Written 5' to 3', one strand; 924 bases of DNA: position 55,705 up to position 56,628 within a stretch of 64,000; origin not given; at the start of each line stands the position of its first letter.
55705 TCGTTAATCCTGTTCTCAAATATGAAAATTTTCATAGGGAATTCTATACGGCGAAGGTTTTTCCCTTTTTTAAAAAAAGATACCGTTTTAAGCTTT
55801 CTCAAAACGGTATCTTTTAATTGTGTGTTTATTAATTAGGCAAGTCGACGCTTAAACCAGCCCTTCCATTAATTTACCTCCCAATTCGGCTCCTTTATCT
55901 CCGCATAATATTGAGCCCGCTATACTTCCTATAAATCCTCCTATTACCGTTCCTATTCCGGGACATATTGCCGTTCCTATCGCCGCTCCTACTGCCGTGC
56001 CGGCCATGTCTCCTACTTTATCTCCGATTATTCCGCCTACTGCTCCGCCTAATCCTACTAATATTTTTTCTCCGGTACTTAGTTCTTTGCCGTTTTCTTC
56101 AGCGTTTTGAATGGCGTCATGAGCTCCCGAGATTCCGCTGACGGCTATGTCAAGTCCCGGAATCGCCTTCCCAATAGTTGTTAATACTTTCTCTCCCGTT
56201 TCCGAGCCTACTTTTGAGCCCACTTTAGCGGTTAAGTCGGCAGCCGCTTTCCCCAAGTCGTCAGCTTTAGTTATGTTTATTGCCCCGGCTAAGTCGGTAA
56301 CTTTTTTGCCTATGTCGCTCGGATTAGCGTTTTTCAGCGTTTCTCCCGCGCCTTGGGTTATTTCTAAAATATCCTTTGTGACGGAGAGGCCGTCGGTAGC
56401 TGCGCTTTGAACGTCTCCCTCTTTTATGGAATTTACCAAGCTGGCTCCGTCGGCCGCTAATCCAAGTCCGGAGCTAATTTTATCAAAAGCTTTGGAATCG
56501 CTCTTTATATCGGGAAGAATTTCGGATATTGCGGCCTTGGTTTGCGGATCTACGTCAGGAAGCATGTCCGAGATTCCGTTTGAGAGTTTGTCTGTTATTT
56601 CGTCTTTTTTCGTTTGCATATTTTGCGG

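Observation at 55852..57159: Third glycine-zipper protein with a Ser/Thr/Lys-rich N-terminal repeat region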

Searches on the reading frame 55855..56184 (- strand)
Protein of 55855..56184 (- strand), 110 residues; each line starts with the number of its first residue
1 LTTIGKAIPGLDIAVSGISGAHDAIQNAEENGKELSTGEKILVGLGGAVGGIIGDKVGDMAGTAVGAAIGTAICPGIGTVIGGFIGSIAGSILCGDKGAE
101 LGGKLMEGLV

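Call 53: search_solved_structures(query=A6, max_evalue=1, show_alignments=3)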
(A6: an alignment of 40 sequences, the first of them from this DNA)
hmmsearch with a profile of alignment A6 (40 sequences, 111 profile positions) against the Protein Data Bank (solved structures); distinct sequences matched with E-value up to 1: 2.
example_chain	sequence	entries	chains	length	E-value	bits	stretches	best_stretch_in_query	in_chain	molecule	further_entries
9ki1_g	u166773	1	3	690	9.3e-06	29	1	53-106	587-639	Probable tape measure protein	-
9mvt_AP1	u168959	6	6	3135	1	12.8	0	34-93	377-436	Gametocyte surface protein P230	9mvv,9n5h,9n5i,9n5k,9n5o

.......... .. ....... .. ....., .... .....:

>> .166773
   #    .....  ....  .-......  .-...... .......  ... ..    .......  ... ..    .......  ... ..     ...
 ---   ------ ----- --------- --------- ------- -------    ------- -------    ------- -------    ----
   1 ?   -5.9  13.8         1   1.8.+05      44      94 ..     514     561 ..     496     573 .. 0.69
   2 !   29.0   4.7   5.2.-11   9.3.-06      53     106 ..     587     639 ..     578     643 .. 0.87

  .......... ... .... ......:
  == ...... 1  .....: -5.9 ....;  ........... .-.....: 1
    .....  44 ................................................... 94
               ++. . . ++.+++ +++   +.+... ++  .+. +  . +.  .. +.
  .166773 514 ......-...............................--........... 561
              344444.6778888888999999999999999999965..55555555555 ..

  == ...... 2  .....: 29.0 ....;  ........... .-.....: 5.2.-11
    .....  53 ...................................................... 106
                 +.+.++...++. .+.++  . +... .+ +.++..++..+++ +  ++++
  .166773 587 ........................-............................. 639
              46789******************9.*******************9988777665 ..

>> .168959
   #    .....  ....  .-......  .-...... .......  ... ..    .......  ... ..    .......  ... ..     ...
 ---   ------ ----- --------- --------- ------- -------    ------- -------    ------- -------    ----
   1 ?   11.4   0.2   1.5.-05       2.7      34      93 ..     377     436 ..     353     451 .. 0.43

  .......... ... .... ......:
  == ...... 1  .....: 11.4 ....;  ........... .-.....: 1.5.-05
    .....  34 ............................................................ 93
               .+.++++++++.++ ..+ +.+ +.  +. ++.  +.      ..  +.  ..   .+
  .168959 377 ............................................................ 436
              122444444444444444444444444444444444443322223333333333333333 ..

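Call 81: predict_structure(alignment_id=A6)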
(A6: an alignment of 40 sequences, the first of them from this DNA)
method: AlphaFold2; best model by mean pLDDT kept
length: 110 residues; sequences in the alignment: 40
mean_pLDDT: 57.6   pTM: 0.35
mean pLDDT of the five models: 57.6, 57.2, 55.1, 48.8, 46.7
residues with pLDDT >= 90: 0; 70-90: 16; 50-70: 69; < 50: 25
segments of 3 or more residues with pLDDT < 50: 1-11, 49-58
pLDDT, mean of each block of 10 residues (from residue 1): 38 58 70 67 54 45 60 62 69 55 56
secondary structure, 60 per line:
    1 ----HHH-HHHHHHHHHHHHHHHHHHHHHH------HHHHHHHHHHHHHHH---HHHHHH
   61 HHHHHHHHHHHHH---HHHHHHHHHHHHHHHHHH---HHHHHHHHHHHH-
elements in order: H9-30 H37-51 H55-73 H77-94 H98-109

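Call 83: fold_search(model_id=the predicted structure, library=pdb)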
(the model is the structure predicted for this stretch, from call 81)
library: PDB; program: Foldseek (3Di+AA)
matches with E <= 10: 20; with E <= 0.001: 0
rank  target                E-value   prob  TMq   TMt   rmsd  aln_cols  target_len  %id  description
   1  8e1m_B                3.3e+00  0.14  0.31  0.26  11.1       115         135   14  Cryo-EM structure of the endogenous core TIM23 complex from S. cerevisiae (released 2023-06-21)
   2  7ar7_f                5.9e+00  0.38  0.37  0.40   5.9        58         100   22  Cryo-EM structure of Arabidopsis thaliana complex-I (open conformation) (released 2022-03-02)
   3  8hqe_R                6.2e+00  0.04  0.25  0.13  12.4       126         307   17  Cryo-EM structure of the apo-GPR132-Gi (released 2023-10-11)
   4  7ar8_f                6.6e+00  0.41  0.36  0.40   2.6        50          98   22  Cryo-EM structure of Arabidopsis thaliana complex-I (closed conformation) (released 2021-12-15)
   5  7o71_J                6.6e+00  0.11  0.35  0.24   8.5       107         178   14  Cryo-EM structure of a respiratory complex I (released 2021-11-10)
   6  6k1q                  6.6e+00  0.06  0.25  0.09  13.9       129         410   12  Human endothelin receptor type-B in complex with inverse agonist IRL2500 (released 2019-07-17)
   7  8f7n                  6.9e+00  0.05  0.28  0.10  16.6       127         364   16  Crystal structure of chemoreceptor McpZ ligand sensing domain (released 2023-07-05)
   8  8uca_AM               7.7e+00  0.11  0.32  0.26   9.5        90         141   18  Formation of I2+III2 supercomplex rescues respiratory chain defects (released 2025-01-15)
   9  7cff                  7.7e+00  0.08  0.29  0.21  11.2        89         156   18  Structure of the thermostabilized transmembrane domain of the bacterial CNNM/CorC family Mg2+ transporter in complex wit (released 2021-02-24)
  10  8e1m_A                7.7e+00  0.06  0.27  0.23  12.9       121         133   17  Cryo-EM structure of the endogenous core TIM23 complex from S. cerevisiae (released 2023-06-21)
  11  9epq_R                7.7e+00  0.02  0.18  0.08  15.6       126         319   13  Cryo-EM Structure of Jumping Spider Rhodopsin-1 bound to a Giq heterotrimer (released 2024-10-23)
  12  7o6y_J                8.1e+00  0.11  0.37  0.26   7.4        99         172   13  Cryo-EM structure of respiratory complex I under turnover (released 2021-11-10)
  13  7a0g_DDD              8.1e+00  0.02  0.20  0.08  21.2       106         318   22  Structure of the SmhB pore of the tripartite alpha-pore forming toxin, Smh, from Serratia marcescens. (released 2021-03-31)
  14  5f04                  8.5e+00  0.07  0.33  0.23   8.6       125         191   13  Structure of Transcriptional Regulatory Repressor Protein - EthR from Mycobacterium Tuberculosis in complex with compoun (released 2016-02-03)
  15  5glh_A                8.5e+00  0.03  0.23  0.08  12.8       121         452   12  Human endothelin receptor type-B in complex with ET-1 (released 2016-09-07)
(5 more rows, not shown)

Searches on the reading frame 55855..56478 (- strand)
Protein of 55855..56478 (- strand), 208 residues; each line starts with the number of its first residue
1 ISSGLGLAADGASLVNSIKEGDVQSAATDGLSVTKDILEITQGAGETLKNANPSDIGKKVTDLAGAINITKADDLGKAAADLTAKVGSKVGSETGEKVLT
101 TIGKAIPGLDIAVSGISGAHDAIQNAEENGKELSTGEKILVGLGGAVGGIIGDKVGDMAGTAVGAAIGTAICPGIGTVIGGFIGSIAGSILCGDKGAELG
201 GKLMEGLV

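Call 33: find_homologous_proteins(query=A4, max_evalue=0.001)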
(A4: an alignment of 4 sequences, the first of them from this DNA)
Query A4 (4 sequences) (208 aa, profile of the alignment): 5 proteins with E <= 0.001 among 8000 candidates.
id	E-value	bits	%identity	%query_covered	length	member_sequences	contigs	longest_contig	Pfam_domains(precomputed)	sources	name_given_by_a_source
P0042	6.3e-79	283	39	96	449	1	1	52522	-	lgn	-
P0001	1.4e-69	252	99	100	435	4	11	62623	-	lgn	-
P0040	6.3e-65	237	98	94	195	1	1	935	-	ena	-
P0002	5.1e-4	38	52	19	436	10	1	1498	-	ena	-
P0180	5.9e-4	38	52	20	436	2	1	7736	-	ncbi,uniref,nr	ncbi:MAG: hypothetical protein H5U08_06210 [Thermogutta sp.]|uniref:hypothetical protein n=1 Tax=The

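Call 87: find_related_loci(query=A4, collection=viral_contigs, flank=6000)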
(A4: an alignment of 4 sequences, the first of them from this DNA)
Query A4 (208 aa) in viral_contigs; peptide patterns used: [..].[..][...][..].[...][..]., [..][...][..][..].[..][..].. (x = any residue, [..] = any of these).
600 stretches matched a pattern (row limit reached: there are more); 3 encode a relative of the query (tblastn E <= 1e-3); 3 distinct loci.
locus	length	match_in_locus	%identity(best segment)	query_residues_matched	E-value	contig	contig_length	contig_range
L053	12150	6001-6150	45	133-194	1e-7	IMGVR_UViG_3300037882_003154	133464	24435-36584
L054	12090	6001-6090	67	160-189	9e-7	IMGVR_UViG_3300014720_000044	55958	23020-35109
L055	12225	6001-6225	41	115-191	2e-6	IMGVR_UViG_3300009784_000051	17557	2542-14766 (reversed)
